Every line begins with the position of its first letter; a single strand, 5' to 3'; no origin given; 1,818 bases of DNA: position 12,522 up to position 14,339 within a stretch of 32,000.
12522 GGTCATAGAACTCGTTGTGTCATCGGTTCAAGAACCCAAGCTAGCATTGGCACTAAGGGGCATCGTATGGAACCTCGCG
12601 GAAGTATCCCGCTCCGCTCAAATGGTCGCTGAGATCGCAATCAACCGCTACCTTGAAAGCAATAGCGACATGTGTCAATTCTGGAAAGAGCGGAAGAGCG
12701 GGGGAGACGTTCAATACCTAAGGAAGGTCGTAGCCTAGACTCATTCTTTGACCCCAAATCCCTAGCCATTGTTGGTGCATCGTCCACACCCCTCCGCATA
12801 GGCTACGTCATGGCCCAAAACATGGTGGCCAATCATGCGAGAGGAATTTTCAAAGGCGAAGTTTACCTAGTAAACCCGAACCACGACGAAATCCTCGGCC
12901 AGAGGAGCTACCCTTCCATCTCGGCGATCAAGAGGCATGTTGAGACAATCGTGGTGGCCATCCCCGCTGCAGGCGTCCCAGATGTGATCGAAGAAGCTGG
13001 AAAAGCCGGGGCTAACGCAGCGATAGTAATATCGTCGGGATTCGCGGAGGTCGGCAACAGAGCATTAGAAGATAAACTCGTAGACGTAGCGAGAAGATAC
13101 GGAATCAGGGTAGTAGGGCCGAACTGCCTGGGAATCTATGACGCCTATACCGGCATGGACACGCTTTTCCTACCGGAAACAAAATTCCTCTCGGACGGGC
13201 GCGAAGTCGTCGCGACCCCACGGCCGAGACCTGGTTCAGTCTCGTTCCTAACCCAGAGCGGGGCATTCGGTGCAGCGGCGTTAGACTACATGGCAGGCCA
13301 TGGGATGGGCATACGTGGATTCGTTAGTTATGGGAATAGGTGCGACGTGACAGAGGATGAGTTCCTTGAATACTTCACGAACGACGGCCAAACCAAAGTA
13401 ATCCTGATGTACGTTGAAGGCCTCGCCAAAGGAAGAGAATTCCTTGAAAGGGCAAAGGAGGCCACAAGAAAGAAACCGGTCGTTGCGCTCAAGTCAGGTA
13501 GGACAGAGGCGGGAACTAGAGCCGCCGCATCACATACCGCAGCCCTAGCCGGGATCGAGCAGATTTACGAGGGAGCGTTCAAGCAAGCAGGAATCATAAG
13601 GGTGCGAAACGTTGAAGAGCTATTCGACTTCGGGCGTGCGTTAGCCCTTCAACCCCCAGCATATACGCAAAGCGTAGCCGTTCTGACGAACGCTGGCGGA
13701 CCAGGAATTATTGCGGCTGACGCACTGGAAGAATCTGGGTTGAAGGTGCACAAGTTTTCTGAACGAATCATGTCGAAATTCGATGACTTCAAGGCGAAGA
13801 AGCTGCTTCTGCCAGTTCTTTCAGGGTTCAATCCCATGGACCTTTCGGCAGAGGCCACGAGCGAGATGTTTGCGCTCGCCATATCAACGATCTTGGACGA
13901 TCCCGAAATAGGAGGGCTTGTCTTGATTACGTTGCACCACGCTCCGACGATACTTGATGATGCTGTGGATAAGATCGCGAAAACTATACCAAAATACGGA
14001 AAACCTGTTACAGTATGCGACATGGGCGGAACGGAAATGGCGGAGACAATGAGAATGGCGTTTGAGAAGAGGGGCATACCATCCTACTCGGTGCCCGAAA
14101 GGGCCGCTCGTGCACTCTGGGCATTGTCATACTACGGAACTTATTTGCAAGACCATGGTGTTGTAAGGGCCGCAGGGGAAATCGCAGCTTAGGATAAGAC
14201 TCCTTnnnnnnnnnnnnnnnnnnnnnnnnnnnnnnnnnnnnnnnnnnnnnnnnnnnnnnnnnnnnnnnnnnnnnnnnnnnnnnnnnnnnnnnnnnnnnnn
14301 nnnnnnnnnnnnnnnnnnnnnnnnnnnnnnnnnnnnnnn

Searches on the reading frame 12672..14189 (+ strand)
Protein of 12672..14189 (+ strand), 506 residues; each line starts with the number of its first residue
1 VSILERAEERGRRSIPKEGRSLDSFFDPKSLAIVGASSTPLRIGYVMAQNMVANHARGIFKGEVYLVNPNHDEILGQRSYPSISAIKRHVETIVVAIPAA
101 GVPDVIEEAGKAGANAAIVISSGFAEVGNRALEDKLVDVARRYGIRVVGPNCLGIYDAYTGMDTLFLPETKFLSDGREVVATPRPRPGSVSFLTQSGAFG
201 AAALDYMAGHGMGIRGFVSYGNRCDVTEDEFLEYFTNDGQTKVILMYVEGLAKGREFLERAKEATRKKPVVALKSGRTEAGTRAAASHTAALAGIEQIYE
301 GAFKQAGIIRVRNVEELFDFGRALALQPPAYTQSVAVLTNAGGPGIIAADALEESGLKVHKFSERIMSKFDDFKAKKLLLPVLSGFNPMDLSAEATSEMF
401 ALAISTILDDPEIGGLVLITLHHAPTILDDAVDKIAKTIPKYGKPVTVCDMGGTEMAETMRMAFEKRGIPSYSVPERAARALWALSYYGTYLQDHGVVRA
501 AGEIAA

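Call 45: search_protein_families(library=pfam, proteins=[window:12672-14189:+], max_evalue=0.0001)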
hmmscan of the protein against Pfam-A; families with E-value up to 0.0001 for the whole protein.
window:12672-14189:+ (506 aa): 4 families
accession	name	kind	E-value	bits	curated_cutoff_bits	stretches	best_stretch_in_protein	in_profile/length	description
PF13607.11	Succ_CoA_lig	-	1.3e-53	180.9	27.4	1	187-324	1-138/138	Succinyl-CoA ligase like flavodoxin domain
PF13380.12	CoA_binding_2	-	7.2e-26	91.4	22.8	1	29-156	1-114/116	CoA binding domain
PF02629.25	CoA_binding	-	3e-07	31.6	22.3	1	28-123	3-97/97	CoA binding domain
PF19045.5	Ligase_CoA_2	-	2.1e-06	28.3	23.7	1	335-474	1-139/162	Ligase-CoA domain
